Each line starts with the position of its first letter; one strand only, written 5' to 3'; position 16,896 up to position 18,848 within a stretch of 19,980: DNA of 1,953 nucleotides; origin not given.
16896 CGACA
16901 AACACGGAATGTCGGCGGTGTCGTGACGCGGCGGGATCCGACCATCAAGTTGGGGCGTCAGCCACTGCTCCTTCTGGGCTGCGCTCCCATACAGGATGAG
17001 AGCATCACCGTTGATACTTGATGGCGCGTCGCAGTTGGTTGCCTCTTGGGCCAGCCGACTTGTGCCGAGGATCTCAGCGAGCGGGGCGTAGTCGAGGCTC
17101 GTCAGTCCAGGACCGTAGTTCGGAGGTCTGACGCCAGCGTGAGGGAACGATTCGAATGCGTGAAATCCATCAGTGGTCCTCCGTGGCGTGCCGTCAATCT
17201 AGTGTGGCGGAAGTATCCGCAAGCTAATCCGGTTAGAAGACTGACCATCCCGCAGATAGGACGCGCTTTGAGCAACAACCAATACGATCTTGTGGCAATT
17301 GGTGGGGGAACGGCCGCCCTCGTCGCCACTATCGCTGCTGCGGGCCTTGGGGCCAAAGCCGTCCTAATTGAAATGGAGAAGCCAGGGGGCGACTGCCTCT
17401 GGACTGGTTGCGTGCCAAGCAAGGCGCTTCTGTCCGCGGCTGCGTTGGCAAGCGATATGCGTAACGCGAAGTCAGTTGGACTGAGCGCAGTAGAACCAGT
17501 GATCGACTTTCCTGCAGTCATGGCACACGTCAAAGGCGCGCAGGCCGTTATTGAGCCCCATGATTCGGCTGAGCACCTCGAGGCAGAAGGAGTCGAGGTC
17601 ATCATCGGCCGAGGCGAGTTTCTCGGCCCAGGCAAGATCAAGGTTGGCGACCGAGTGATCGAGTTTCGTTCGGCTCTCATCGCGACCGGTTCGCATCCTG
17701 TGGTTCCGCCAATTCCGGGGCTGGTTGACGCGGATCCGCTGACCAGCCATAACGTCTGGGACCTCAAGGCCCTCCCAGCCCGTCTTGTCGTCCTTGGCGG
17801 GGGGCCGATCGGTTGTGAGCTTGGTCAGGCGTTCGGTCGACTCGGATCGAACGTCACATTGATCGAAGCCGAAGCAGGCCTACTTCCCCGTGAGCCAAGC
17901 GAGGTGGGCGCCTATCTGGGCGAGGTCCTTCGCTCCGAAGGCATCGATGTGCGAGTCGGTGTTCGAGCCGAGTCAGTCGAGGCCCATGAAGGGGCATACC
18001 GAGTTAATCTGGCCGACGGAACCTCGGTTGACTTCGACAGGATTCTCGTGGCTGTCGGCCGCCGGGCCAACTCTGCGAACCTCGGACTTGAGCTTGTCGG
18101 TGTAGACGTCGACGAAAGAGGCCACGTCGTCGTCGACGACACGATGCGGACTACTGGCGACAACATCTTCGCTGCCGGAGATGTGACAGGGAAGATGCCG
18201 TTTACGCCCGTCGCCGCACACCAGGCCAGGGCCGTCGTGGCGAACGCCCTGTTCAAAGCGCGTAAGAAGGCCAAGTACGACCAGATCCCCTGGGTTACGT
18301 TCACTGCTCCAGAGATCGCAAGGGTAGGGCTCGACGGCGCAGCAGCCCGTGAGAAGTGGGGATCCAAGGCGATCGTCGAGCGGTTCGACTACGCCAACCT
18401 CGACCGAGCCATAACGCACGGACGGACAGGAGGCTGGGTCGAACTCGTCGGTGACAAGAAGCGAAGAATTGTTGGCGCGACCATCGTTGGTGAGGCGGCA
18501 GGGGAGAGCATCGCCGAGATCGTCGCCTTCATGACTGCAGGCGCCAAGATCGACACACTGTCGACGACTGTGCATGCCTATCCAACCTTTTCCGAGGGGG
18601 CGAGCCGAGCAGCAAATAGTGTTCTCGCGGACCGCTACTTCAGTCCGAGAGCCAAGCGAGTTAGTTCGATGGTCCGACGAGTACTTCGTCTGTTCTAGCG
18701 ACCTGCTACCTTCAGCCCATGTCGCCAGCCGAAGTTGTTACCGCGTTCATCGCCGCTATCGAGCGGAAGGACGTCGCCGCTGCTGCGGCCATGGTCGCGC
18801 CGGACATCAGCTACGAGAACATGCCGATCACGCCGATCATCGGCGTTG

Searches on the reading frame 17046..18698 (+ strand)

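Call 6: search_protein_families(library=pfam, proteins=[window:17046-18698:+], max_evalue=0.01)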
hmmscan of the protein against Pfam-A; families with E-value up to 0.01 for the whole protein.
window:17046-18698:+ (550 aa): 6 families
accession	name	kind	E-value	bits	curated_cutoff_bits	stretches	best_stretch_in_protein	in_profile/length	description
PF07992.20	Pyr_redox_2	-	7.5e-63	213.1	26.1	1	80-394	1-291/291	Pyridine nucleotide-disulphide oxidoreductase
PF02852.28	Pyr_redox_dim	-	1.3e-24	87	25.3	1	414-521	1-108/110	Pyridine nucleotide-disulphide oxidoreductase, dimerisation domain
PF00070.33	Pyr_redox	-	1.5e-17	64.3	22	1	246-323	1-80/82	Pyridine nucleotide-disulphide oxidoreductase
PF13738.12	Pyr_redox_3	-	2.5e-09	37.3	30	1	203-378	121-305/305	Pyridine nucleotide-disulphide oxidoreductase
PF01134.28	GIDA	-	4.6e-07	29.7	22.1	1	82-150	2-68/391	Glucose inhibited division protein A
PF03486.20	HI0933_like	-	2.2e-05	24.5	50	0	81-114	2-36/244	HI0933-like protein Rossmann domain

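Call 7: search_protein_families(library=ncbifam, proteins=[window:17046-18698:+], max_evalue=0.01)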
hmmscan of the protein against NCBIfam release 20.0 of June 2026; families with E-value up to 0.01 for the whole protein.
window:17046-18698:+ (550 aa): 58 families (the best 25 are shown)
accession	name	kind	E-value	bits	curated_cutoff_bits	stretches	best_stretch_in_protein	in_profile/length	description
NF004991.0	PRK06370.1-3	subfamily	1.9e-134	449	620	1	77-541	33-501/509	FAD-containing oxidoreductase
TIGR02053.1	MerA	equivalog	4.5e-107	358.9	454.45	1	80-529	1-456/465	mercury(II) reductase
TIGR01350.1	lipoamide_DH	equivalog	7.2e-106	354.6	408.8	1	79-528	1-456/461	dihydrolipoyl dehydrogenase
NF004947.0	PRK06292.2-5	equivalog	1.2e-90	304.7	592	1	78-529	2-461/474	dihydrolipoyl dehydrogenase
NF004992.0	PRK06370.1-4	equivalog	2.1e-84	283.6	629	1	78-517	3-446/459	FAD-containing oxidoreductase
NF004776.0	PRK06116.1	equivalog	1.9e-83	281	480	1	78-517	3-444/450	glutathione-disulfide reductase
NF004946.0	PRK06292.2-4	subfamily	6.9e-81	272.4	634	1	78-531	2-475/487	dihydrolipoyl dehydrogenase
NF005883.0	PRK07845.1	equivalog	2.4e-75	254.3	479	1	81-526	4-459/466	NAD(P)H-quinone dehydrogenase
NF004943.0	PRK06292.2-1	equivalog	1.3e-74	251.6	432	1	78-526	2-455/456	dihydrolipoyl dehydrogenase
NF010311.1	PRK13748.1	subfamily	1.6e-73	248.4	600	1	77-525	95-547/560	mercury(II) reductase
NF003585.0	PRK05249.1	equivalog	6e-73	246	465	1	77-525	4-456/464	Si-specific NAD(P)(+) transhydrogenase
NF004939.0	PRK06292.1-1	equivalog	1.1e-72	245.3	435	1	77-524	3-456/476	dihydrolipoyl dehydrogenase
TIGR01424.1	gluta_reduc_2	equivalog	3e-71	240.3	606.05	1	79-517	2-440/446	glutathione-disulfide reductase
NF005884.0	PRK07846.1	equivalog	1.4e-70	238.2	501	1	78-507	2-431/454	mycothione reductase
NF004990.0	PRK06370.1-1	equivalog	9.1e-67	225.7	842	1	78-517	3-446/459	FAD-containing oxidoreductase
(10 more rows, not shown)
